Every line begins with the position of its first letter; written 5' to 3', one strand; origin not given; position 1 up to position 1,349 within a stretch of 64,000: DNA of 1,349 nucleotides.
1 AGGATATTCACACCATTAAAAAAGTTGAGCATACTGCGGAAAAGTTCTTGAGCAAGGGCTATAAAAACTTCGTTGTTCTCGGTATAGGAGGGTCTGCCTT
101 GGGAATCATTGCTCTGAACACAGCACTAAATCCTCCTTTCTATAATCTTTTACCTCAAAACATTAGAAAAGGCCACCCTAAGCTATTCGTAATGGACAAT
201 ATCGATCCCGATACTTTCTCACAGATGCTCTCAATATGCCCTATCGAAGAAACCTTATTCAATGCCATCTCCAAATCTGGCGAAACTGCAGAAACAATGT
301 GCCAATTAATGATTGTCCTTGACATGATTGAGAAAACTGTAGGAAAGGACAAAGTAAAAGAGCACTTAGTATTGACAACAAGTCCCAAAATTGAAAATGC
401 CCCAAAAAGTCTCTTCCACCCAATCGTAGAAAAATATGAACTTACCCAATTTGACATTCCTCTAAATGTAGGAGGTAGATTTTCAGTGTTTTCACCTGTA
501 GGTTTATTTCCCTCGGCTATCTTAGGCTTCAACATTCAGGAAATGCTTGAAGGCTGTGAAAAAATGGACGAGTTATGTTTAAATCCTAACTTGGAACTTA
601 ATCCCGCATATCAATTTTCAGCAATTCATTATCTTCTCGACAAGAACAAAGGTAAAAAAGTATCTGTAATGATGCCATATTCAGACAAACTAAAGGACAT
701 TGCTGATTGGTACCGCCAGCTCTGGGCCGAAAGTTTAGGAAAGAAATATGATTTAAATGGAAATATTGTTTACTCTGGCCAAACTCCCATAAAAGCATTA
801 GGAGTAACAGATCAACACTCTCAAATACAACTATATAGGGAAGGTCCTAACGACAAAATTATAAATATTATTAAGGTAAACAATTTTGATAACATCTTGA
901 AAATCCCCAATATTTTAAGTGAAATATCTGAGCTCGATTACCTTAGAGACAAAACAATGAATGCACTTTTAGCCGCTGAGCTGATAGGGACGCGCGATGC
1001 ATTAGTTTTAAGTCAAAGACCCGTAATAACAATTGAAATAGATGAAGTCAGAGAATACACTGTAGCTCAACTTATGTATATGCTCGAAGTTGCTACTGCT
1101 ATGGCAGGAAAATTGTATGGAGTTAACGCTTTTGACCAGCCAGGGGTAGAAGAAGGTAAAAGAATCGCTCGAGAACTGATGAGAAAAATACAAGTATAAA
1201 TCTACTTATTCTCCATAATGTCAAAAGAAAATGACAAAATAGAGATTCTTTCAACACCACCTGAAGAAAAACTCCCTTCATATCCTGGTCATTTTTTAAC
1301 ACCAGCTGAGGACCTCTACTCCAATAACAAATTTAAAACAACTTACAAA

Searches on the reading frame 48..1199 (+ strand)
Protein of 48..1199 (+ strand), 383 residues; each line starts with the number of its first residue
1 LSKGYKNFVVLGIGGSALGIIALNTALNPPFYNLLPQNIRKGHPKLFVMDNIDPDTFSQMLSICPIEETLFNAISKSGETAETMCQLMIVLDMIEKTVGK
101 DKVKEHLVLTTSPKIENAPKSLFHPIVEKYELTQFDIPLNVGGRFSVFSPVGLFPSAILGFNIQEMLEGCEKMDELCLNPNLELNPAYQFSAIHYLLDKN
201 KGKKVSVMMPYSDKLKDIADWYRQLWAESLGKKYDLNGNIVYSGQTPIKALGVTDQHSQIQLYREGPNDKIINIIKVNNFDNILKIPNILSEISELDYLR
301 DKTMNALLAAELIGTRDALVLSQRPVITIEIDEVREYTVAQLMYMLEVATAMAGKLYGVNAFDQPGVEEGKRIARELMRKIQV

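Call 41: search_protein_families(library=pfam, alignment_id=A3, max_evalue=0.001)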
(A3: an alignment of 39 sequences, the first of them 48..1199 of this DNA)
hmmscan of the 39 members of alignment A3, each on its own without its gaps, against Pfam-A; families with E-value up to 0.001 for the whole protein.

A. member 1, window:48-1199:+ (383 aa): 1 family
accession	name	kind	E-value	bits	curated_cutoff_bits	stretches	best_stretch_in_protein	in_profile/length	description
PF00342.24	PGI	-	9.6e-38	130.5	22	1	4-380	95-468/486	Phosphoglucose isomerase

B. families by the number of members that match (of 39 scanned): 136 families (the first 25 are shown)
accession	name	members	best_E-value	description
PF00072.30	Response_reg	3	1.1e-25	Response regulator receiver domain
PF07992.20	Pyr_redox_2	2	1.9e-70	Pyridine nucleotide-disulphide oxidoreductase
PF22725.1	GFO_IDH_MocA_C3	2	1.1e-33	GFO/IDH/MocA C-terminal domain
PF01408.29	GFO_IDH_MocA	2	4e-27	Oxidoreductase family, NAD-binding Rossmann fold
PF00070.33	Pyr_redox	2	2.2e-23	Pyridine nucleotide-disulphide oxidoreductase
PF01966.28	HD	2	2.8e-20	HD domain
PF13405.12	EF-hand_6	2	1.9e-18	EF-hand domain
PF00036.39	EF-hand_1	2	4.7e-18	EF hand domain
PF13185.12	GAF_2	2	6e-15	GAF domain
PF13191.12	AAA_16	2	7e-14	AAA ATPase domain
PF13401.12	AAA_22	2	3.1e-13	AAA domain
PF13499.12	EF-hand_7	2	7.2e-13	EF-hand domain pair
PF13202.12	EF-hand_5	2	1.6e-11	EF hand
PF01590.32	GAF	2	5.5e-10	GAF domain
PF13833.12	EF-hand_8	2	1.3e-09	EF-hand domain pair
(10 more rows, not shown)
